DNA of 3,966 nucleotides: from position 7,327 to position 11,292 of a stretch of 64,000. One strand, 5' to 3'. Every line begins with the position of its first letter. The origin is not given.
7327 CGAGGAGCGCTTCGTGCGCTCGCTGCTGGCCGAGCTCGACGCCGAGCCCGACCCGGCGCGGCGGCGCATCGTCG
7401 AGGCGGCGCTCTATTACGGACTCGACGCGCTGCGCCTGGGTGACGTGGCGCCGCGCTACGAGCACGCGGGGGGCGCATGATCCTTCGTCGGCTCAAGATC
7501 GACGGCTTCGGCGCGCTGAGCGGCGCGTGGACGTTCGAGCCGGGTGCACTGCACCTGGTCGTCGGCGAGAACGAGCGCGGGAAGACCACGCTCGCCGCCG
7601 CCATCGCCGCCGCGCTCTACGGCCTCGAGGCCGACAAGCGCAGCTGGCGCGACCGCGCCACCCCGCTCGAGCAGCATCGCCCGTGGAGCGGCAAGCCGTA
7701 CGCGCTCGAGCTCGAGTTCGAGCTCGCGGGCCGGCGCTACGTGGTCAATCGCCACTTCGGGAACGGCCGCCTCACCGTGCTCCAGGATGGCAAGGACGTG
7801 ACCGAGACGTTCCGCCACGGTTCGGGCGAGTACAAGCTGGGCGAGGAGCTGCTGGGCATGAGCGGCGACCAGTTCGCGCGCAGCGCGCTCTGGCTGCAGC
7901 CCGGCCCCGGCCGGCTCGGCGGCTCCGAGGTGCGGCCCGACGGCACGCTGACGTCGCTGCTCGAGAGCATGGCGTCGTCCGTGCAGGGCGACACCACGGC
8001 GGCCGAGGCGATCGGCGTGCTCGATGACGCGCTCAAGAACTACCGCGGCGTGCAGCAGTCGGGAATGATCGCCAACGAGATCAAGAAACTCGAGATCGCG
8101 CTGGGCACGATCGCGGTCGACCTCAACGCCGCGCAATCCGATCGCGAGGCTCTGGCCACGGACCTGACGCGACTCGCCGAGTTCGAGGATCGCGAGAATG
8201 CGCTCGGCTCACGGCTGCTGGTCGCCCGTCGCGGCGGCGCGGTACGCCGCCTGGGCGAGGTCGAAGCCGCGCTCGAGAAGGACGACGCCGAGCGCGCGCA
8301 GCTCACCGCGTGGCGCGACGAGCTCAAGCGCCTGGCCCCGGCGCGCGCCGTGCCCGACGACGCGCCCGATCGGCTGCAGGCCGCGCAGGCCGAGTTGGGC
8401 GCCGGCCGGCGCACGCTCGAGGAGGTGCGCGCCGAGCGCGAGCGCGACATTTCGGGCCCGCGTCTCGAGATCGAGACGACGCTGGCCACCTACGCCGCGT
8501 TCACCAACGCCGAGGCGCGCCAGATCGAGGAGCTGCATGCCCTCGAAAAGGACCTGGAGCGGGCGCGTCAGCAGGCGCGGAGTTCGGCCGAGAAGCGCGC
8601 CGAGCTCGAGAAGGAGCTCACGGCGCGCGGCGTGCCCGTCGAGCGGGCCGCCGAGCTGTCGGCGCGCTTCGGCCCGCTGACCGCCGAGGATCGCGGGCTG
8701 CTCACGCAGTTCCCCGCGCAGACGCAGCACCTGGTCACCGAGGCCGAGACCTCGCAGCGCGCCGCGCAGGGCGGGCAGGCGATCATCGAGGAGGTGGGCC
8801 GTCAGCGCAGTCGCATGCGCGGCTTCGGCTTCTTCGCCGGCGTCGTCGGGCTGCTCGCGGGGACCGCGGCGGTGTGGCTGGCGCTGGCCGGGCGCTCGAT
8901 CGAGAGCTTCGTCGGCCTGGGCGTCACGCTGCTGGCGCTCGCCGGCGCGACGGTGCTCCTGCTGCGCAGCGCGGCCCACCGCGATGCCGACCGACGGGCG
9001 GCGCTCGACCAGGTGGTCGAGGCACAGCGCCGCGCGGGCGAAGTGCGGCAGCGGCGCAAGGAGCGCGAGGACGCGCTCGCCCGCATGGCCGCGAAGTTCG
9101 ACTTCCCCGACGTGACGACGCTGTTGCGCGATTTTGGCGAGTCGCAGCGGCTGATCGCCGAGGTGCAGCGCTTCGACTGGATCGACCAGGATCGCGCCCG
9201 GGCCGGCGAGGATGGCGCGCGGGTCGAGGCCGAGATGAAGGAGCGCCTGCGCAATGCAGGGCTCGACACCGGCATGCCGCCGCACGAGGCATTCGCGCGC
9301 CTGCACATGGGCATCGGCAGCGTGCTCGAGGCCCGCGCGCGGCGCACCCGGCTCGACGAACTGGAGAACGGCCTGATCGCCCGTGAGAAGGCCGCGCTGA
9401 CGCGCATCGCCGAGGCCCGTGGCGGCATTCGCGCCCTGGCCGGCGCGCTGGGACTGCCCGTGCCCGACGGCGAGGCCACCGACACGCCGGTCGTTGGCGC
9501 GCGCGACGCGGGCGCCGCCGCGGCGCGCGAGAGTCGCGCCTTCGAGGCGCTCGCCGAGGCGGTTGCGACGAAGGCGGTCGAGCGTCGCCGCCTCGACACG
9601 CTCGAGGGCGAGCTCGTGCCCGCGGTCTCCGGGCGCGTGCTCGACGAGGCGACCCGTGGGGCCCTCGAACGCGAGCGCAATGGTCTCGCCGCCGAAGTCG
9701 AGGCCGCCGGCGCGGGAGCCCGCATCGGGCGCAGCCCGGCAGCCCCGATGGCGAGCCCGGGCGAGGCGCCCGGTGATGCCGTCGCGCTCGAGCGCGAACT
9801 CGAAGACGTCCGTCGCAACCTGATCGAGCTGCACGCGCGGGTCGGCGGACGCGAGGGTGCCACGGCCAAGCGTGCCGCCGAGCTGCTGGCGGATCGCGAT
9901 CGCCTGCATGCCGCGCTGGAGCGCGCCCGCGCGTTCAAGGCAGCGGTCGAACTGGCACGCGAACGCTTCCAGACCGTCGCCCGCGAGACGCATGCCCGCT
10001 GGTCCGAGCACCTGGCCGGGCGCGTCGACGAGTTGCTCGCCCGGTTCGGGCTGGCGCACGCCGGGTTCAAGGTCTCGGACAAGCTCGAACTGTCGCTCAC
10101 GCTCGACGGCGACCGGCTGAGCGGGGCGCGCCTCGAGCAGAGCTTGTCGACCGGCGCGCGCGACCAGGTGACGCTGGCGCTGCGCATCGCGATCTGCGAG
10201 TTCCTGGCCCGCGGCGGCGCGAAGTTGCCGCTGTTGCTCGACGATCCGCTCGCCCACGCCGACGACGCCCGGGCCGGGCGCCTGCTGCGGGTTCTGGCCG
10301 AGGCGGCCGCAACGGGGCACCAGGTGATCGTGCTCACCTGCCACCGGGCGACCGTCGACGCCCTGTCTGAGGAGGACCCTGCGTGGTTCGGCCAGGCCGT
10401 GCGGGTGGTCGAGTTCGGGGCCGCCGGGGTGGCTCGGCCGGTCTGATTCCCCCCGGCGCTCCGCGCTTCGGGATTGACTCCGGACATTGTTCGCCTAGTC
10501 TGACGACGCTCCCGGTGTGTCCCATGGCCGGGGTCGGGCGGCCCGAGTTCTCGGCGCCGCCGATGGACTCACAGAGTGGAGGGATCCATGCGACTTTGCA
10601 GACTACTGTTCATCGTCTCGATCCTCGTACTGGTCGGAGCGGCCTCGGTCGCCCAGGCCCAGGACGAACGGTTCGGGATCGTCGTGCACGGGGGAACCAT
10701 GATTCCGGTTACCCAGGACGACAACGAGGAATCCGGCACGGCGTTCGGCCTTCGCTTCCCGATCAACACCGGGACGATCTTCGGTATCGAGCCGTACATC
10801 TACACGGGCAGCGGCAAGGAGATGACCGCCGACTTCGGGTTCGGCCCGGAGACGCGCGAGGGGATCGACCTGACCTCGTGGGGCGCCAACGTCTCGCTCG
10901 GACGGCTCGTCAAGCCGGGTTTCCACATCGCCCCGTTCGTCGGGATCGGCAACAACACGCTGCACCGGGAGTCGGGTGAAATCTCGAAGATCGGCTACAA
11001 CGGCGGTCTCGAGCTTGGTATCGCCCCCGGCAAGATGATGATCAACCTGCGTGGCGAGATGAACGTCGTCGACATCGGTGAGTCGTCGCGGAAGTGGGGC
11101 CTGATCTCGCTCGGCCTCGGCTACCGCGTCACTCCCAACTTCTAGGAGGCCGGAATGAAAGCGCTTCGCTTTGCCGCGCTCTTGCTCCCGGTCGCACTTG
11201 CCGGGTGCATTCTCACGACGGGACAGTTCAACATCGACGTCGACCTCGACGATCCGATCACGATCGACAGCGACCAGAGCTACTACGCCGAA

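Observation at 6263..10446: SbcD/SbcC-like nuclease pair of the YhaO/YhaN (SbcF/SbcE) type with a membrane hairpin instead of a zinc hook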

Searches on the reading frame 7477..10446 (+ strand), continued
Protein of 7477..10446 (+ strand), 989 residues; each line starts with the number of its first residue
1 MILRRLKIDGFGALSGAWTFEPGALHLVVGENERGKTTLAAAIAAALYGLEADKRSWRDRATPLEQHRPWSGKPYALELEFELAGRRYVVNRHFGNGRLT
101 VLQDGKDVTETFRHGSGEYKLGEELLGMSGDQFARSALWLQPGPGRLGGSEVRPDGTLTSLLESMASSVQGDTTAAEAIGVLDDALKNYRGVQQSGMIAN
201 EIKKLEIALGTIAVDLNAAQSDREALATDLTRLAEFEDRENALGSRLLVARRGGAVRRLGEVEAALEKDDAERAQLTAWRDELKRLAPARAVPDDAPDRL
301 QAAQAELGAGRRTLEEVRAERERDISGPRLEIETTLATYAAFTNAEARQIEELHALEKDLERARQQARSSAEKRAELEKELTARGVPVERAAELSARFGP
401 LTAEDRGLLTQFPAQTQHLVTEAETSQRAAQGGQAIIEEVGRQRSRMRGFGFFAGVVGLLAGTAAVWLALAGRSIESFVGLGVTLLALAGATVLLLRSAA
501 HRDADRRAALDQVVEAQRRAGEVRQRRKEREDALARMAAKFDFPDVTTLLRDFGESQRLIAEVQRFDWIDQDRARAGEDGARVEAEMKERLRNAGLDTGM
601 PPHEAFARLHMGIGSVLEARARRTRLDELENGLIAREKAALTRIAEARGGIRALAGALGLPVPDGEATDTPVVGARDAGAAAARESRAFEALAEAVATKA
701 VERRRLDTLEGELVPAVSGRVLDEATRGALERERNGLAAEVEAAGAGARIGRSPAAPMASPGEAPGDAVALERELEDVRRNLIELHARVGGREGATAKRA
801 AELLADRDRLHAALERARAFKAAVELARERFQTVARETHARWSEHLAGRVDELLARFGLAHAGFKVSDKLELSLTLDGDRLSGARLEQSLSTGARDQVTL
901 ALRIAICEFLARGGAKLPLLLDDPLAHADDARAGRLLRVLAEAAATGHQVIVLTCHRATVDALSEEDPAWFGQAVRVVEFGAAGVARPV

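Call 79: search_protein_representatives(alignment_id=A1)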
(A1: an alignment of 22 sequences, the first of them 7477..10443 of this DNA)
Query: 22 sequences, 963 profile positions. Proteins with E-value up to 0.001 (for the whole library): 30936; up to 1e-10: 17790; up to 1e-30: 3220. The best 150 are listed.
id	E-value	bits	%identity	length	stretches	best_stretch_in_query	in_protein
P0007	0.0e+00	1323.2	-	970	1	1-960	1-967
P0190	0.0e+00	1064.9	-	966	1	1-958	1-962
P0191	0.0e+00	1043.8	-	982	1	1-957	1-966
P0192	3.0e-271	919.2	-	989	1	1-958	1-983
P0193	2.1e-263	893.3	-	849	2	1-512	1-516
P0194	4.4e-262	888.9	-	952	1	1-956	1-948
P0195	1.2e-252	857.7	-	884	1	102-958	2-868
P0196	1.3e-247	841.1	-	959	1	1-960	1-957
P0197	3.5e-241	819.8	-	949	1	1-953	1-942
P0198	1.4e-234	797.9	-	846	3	6-290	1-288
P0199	3.0e-232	790.2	-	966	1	1-959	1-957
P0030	5.6e-218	742.9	-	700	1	1-686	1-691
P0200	2.1e-173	595.4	-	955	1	1-951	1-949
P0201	1.4e-168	579.4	-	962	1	1-957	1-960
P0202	1.5e-167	576.0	-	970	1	1-959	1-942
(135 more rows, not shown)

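Call 87: find_encoding_contigs(protein=window:7477-10446:+, flank=1000, max_places=3)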
Protein window:7477-10446:+ (989 aa): no gene with exactly this product is on record in the collection.

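Call 88: find_encoding_contigs(protein=P0001, flank=10000, max_places=3)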
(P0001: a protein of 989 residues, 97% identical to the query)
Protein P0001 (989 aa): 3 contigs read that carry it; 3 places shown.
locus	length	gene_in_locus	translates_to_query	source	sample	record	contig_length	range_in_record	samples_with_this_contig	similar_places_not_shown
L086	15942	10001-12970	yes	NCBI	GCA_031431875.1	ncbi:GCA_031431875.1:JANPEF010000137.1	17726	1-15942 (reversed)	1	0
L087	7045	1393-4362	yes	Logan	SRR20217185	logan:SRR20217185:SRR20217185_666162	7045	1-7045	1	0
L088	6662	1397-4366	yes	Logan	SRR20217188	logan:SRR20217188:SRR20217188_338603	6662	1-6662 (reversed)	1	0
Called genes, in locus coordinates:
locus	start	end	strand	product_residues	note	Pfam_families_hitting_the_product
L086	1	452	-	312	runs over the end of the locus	-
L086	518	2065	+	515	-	-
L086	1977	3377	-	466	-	-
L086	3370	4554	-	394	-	PF00817:IMS, PF11798:IMS_HHH (weak), PF11799:IMS_C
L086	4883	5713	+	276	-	-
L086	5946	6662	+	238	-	PF00881:Nitroreductase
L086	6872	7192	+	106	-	PF06296:RelE (weak)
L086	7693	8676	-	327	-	PF04055:Radical_SAM, PF06463:Mob_synth_C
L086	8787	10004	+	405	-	PF00149:Metallophos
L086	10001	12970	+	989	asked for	PF13476:AAA_23 (weak), PF13514:AAA_27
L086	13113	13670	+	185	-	PF13505:OMP_b-brl (weak)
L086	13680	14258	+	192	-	-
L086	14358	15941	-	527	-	?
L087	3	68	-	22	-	?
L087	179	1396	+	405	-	PF00149:Metallophos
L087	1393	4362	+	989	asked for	PF13476:AAA_23 (weak), PF13514:AAA_27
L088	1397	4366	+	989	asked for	PF13476:AAA_23 (weak), PF13514:AAA_27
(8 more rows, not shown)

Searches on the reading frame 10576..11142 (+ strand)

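Call 11: search_protein_families(library=pfam, proteins=[window:10576-11142:+], max_evalue=0.01)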
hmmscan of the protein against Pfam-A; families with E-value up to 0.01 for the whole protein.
window:10576-11142:+ (189 aa): 1 family
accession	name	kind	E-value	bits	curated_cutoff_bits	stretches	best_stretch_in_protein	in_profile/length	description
PF13505.12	OMP_b-brl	-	5.8e-09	36.8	28.7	1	16-184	2-174/175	Outer membrane protein beta-barrel domain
